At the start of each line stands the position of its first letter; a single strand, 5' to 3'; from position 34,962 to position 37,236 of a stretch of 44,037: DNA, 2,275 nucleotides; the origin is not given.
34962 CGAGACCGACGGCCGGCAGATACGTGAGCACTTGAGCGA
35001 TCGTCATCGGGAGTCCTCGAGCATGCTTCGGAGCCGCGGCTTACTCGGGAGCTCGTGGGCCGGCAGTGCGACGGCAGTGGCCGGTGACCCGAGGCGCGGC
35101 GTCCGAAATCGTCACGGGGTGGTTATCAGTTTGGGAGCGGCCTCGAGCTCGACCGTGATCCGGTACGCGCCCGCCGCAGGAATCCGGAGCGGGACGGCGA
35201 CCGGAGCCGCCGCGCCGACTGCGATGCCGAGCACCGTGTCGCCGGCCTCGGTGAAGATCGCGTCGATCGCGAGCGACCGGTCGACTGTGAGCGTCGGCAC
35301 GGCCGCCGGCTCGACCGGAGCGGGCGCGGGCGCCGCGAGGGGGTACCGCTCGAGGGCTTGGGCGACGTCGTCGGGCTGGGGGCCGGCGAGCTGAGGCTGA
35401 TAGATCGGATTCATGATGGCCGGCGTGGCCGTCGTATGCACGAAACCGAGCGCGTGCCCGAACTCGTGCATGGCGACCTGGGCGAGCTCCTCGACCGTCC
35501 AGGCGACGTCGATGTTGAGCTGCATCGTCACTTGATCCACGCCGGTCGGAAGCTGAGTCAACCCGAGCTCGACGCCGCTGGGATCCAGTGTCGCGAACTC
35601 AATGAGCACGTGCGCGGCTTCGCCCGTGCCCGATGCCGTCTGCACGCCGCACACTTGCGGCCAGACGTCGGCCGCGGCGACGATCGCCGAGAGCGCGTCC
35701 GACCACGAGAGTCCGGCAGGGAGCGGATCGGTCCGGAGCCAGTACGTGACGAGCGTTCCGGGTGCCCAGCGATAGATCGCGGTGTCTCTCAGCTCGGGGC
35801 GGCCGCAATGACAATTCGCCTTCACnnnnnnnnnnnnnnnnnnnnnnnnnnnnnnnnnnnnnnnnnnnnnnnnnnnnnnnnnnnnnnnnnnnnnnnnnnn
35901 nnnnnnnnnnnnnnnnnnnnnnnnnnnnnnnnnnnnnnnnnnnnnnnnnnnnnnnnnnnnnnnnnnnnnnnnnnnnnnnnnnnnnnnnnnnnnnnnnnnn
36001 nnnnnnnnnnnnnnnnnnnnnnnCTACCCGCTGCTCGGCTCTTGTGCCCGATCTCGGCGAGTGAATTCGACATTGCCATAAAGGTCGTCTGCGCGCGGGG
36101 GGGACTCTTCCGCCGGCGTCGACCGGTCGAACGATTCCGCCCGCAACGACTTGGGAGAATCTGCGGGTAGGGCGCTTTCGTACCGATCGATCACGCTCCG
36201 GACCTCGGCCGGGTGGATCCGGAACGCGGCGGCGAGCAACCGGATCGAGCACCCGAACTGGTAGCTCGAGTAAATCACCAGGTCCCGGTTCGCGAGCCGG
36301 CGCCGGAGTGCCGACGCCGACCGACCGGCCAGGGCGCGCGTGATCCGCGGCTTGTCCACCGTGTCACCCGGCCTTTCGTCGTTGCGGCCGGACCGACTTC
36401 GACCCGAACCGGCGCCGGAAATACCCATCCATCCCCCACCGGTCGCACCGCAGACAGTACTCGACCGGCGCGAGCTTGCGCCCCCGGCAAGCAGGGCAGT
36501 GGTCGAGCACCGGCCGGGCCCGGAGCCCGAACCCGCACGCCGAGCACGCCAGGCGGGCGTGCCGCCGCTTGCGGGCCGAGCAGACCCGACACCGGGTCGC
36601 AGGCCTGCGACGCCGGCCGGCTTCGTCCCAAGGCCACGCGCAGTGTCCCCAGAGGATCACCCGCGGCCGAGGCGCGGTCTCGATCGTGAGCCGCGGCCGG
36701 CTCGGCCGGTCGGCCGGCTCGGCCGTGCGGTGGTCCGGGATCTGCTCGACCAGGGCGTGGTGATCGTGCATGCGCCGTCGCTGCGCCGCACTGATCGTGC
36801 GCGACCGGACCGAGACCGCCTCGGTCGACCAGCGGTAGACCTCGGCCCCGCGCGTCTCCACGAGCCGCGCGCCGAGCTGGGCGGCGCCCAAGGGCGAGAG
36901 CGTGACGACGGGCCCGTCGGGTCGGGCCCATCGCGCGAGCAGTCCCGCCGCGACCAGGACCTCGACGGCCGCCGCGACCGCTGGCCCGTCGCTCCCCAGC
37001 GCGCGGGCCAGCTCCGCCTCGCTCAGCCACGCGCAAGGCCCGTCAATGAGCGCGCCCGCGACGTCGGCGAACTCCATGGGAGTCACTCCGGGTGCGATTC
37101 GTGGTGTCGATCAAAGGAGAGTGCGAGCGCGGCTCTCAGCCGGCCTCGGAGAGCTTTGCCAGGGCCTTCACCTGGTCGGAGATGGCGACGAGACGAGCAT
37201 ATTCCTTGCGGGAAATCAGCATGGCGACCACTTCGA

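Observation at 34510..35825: Lysis-cassette position occupied by a matrixin-type metzincin; no recognisable muramidase, amidase or transglycosylase anywhere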

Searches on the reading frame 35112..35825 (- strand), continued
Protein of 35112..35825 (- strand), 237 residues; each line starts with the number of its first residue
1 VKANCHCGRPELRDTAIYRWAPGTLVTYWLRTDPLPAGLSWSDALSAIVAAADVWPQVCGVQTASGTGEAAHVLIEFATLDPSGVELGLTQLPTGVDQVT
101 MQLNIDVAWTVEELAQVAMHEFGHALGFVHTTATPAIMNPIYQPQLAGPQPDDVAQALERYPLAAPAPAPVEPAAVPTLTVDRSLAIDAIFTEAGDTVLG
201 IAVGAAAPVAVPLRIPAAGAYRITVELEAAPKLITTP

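Call 76: search_protein_families(library=pfam, alignment_id=A4, max_evalue=0.001)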
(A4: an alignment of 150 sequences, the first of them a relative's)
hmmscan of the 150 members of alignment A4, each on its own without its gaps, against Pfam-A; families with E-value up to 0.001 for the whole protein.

A. member 1, P0001 (237 aa): 1 family
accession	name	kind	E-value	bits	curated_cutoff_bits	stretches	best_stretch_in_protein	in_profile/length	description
PF00413.30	Peptidase_M10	-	6.4e-12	46.1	24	1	24-155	5-152/159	Matrixin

B. families by the number of members that match (of 150 scanned): 14 families
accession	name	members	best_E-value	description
PF00413.30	Peptidase_M10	148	2.6e-34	Matrixin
PF01471.23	PG_binding_1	28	3.1e-09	Putative peptidoglycan binding domain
PF13688.12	Reprolysin_5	11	1.5e-06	Metallo-peptidase family M12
PF13582.12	Reprolysin_3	11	0.00013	Metallo-peptidase family M12B Reprolysin-like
PF16313.11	DUF4953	10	4.3e-05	Met-zincin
PF13583.11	Reprolysin_4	7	0.00012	Metallo-peptidase family M12B Reprolysin-like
PF10462.15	Peptidase_M66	3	9.8e-05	Peptidase M66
PF07998.17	Peptidase_M54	3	0.00064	Peptidase family M54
PF13574.12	Reprolysin_2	2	7.4e-05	Metallo-peptidase family M12B Reprolysin-like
PF12044.14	Metallopep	2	0.00024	Putative peptidase family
PF12388.14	Peptidase_M57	2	0.00039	Dual-action HEIGH metallo-peptidase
PF09374.15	PG_binding_3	1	2.7e-05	Predicted Peptidoglycan domain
PF06262.17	Zincin_1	1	0.00027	Zincin-like metallopeptidase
PF01400.30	Astacin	1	0.00067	Astacin (Peptidase family M12A)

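Call 77: search_protein_families(library=pfam, proteins=[P0053, P0086, P0107, P0048, P0129, P0137, P0147, P0150, P0043, P0088], max_evalue=0.001)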
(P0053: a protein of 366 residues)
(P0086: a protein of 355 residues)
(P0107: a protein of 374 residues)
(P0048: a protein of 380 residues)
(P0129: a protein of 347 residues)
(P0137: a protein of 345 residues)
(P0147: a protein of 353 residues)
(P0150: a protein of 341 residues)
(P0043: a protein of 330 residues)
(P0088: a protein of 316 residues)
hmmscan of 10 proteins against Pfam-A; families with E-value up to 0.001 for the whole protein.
P0053 (366 aa): 1 family
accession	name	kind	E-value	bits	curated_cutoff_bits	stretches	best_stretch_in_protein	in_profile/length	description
PF00413.30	Peptidase_M10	-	1.6e-33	116.2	24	1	84-236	1-159/159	Matrixin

P0086 (355 aa): 1 family
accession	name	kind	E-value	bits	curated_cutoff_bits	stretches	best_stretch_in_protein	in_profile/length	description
PF00413.30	Peptidase_M10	-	9.4e-11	42.3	24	1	102-181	64-141/159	Matrixin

P0107 (374 aa): 1 family
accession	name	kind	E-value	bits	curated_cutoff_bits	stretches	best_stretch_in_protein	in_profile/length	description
PF00413.30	Peptidase_M10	-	1.3e-13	51.6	24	1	33-210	1-144/159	Matrixin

P0048 (380 aa): 1 family
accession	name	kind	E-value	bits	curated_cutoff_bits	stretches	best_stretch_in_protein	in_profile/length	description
PF00413.30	Peptidase_M10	-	5.6e-17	62.5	24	1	26-161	2-143/159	Matrixin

P0129 (347 aa): 1 family
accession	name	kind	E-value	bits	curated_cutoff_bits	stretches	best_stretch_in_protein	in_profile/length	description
PF00413.30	Peptidase_M10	-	2.1e-08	34.6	24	1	4-175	2-159/159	Matrixin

P0137 (345 aa): 1 family
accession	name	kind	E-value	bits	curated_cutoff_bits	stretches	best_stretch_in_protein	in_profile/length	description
PF00413.30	Peptidase_M10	-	7.2e-10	39.4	24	1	102-223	9-137/159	Matrixin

P0147 (353 aa): 1 family
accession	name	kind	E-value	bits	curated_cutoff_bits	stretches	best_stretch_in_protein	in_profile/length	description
PF00413.30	Peptidase_M10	-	3.3e-31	108.8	24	1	156-311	1-159/159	Matrixin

P0150 (341 aa): 3 families
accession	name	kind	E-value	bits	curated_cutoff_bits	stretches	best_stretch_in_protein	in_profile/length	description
PF00413.30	Peptidase_M10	-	6e-33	114.4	24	1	80-232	1-159/159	Matrixin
PF01471.23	PG_binding_1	-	1.7e-08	35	23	1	6-61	6-57/57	Putative peptidoglycan binding domain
PF01400.30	Astacin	-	0.00067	19.8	22.5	0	171-201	66-96/189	Astacin (Peptidase family M12A)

P0043 (330 aa): 1 family
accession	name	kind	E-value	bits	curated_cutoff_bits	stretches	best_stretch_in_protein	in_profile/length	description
PF00413.30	Peptidase_M10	-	5.5e-17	62.5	24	1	21-171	1-159/159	Matrixin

P0088 (316 aa): 1 family
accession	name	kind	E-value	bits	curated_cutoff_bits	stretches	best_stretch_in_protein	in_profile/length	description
PF00413.30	Peptidase_M10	-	9.6e-19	68.2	24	1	17-169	1-159/159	Matrixin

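Call 93: search_protein_families(library=padloc, proteins=[window:35112-35825:-, L070:8001-8849:+, L072:2745-3518:+], max_evalue=0.1)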
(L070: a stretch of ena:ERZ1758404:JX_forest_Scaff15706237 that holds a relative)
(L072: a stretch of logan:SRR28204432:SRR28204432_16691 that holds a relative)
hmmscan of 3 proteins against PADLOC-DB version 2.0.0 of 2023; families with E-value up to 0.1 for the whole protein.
window:35112-35825:- (237 aa): 0 families

L070:8001-8849:+ (282 aa): 0 families

L072:2745-3518:+ (257 aa): 0 families

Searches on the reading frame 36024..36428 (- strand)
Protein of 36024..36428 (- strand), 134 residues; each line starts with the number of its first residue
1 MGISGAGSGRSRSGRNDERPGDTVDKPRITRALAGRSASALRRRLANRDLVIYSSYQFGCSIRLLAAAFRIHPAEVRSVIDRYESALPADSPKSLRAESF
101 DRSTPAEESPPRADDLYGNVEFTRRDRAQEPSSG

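Call 73: search_protein_families(library=pfam, proteins=[window:36024-36428:-], max_evalue=1)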
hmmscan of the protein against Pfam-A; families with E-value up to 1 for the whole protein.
window:36024-36428:- (134 aa): 1 family
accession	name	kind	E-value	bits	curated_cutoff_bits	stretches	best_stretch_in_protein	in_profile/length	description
PF13518.12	HTH_28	-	0.064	13.8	25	1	61-85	14-38/52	Helix-turn-helix domain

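Call 93: search_protein_families(library=padloc, proteins=[window:36024-36428:-], max_evalue=0.1)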
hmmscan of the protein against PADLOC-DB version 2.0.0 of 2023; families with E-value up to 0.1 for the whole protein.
window:36024-36428:- (134 aa): 0 families

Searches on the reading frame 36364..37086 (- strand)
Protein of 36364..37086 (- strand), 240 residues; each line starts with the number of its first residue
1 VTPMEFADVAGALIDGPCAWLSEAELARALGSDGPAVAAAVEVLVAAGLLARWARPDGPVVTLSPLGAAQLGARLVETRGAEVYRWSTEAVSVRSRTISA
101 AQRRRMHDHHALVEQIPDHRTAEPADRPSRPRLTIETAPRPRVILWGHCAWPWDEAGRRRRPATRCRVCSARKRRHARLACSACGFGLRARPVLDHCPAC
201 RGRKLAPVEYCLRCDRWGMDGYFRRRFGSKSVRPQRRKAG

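Call 4: search_protein_families(library=pfam, proteins=[window:36364-37086:-], max_evalue=0.1)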
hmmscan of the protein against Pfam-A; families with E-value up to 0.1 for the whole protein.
window:36364-37086:- (240 aa): 2 families
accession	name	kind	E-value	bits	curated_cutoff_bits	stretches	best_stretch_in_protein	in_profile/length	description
PF12802.13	MarR_2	-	0.0008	20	27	1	9-52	10-52/61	MarR family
PF24220.1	DUF7439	-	0.0079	16.6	27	1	26-52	40-66/75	Family of unknown function (DUF7439)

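Call 5: search_protein_families(library=phrogs, proteins=[window:36364-37086:-], max_evalue=0.1)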
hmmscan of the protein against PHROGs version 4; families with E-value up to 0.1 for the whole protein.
window:36364-37086:- (240 aa): 0 families

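Call 21: search_protein_families(library=ncbifam, proteins=[window:36364-37086:-], max_evalue=0.05)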
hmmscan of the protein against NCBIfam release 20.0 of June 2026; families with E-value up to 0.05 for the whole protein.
window:36364-37086:- (240 aa): 1 family
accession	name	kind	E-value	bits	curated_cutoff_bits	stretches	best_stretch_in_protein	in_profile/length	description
NF008755.0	PRK11788.1-3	equivalog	0.024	14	430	1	167-201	342-374/388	lipopolysaccharide assembly protein LapB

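Call 93: search_protein_families(library=padloc, proteins=[window:36364-37086:-], max_evalue=0.1)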
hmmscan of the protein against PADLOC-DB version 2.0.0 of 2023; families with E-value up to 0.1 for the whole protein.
window:36364-37086:- (240 aa): 0 families
